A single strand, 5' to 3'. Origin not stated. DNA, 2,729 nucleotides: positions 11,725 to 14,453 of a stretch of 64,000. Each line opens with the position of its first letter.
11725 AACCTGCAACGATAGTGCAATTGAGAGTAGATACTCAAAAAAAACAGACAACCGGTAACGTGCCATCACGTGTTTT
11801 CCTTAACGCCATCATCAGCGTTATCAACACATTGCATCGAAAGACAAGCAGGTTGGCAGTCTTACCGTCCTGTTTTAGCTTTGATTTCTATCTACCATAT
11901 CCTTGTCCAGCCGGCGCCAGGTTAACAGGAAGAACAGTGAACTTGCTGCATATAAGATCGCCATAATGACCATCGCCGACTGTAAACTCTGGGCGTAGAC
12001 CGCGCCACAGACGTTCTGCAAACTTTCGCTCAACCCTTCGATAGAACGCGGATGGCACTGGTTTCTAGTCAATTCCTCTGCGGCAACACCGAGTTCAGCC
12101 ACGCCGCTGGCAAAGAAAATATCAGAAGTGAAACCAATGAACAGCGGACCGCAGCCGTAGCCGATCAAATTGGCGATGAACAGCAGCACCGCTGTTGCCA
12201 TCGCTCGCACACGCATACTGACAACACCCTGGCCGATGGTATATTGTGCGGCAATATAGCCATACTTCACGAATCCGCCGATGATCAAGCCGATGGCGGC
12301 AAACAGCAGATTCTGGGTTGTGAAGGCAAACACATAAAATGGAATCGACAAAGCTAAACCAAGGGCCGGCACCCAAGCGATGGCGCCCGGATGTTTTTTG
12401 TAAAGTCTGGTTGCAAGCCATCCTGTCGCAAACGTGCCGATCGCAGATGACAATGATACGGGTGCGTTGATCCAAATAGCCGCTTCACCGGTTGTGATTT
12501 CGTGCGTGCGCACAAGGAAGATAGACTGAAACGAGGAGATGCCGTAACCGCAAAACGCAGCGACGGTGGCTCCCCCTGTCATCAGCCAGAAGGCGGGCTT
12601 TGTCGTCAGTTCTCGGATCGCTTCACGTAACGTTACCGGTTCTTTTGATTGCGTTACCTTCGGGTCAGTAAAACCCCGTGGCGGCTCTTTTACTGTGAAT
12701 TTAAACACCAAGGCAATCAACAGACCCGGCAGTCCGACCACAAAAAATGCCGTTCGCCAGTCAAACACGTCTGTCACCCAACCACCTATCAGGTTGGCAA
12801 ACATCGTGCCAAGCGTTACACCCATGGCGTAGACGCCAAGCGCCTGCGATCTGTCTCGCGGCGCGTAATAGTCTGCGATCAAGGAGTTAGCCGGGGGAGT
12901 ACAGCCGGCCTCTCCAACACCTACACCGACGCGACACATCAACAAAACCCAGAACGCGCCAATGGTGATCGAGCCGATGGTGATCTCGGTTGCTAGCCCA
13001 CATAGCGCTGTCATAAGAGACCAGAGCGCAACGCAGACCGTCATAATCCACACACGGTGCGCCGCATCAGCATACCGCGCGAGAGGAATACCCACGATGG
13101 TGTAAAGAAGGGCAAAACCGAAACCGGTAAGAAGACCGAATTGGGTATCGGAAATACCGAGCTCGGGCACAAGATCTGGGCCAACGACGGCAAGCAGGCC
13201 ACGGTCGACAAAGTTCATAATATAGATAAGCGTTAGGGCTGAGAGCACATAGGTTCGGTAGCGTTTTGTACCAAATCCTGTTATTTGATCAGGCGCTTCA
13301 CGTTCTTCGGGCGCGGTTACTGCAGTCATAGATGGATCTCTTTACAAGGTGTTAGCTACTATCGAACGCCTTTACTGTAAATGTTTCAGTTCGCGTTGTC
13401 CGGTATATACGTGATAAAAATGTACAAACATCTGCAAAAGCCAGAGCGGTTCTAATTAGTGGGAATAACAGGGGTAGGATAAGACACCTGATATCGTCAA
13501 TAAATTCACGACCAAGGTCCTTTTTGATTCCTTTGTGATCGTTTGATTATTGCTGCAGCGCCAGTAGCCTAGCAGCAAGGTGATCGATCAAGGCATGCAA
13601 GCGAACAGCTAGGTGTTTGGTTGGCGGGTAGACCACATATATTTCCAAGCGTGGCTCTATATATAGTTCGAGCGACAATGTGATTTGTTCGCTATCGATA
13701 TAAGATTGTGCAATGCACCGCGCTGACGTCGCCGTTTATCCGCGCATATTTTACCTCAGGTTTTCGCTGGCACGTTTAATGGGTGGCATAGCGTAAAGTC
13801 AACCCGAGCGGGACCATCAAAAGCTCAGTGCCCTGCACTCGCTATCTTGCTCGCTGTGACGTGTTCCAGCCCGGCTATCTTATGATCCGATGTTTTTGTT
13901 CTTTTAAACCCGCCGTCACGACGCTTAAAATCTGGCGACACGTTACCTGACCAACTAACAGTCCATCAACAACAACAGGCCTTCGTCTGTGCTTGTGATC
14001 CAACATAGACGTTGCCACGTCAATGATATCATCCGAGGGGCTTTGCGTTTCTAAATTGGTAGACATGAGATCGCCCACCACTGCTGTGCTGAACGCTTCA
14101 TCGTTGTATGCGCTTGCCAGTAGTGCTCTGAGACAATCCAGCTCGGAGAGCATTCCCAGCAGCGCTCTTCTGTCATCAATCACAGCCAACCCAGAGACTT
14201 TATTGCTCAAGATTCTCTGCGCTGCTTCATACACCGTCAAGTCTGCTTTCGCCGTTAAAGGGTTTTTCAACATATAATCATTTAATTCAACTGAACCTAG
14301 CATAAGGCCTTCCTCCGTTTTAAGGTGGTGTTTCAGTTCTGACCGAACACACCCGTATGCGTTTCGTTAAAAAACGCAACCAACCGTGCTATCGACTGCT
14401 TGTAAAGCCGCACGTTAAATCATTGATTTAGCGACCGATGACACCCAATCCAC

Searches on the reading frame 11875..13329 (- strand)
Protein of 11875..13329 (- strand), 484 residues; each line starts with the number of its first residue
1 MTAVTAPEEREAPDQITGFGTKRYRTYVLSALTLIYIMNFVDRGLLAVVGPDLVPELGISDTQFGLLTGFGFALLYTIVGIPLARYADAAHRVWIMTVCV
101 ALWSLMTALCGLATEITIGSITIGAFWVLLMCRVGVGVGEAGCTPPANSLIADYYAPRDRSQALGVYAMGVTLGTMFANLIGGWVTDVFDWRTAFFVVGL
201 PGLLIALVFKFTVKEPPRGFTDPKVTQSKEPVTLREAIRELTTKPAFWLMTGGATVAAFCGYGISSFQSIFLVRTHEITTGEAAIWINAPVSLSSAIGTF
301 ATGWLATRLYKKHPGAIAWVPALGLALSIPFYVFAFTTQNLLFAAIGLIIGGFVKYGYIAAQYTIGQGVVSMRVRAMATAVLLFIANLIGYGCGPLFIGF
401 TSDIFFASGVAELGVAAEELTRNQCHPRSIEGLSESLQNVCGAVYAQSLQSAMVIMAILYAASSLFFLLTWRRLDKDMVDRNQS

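Call 18: search_protein_families(library=pfam, proteins=[window:11875-13329:-], max_evalue=0.001)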
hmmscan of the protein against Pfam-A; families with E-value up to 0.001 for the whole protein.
window:11875-13329:- (484 aa): 2 families
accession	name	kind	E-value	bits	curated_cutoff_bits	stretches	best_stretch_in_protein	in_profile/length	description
PF07690.21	MFS_1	-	5.9e-44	150.8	33.4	1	32-391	1-343/347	Major Facilitator Superfamily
PF03137.26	OATP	-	7.3e-06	25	25.8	1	233-336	281-384/545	Organic Anion Transporter Polypeptide (OATP) family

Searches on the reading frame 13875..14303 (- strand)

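Call 18: search_protein_families(library=pfam, proteins=[window:13875-14303:-], max_evalue=0.001)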
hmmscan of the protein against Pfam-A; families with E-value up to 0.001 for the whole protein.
window:13875-14303:- (142 aa): 1 family
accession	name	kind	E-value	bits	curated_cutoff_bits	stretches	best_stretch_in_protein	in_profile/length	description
PF00571.33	CBS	-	4.9e-20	72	24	2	9-62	3-56/57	CBS domain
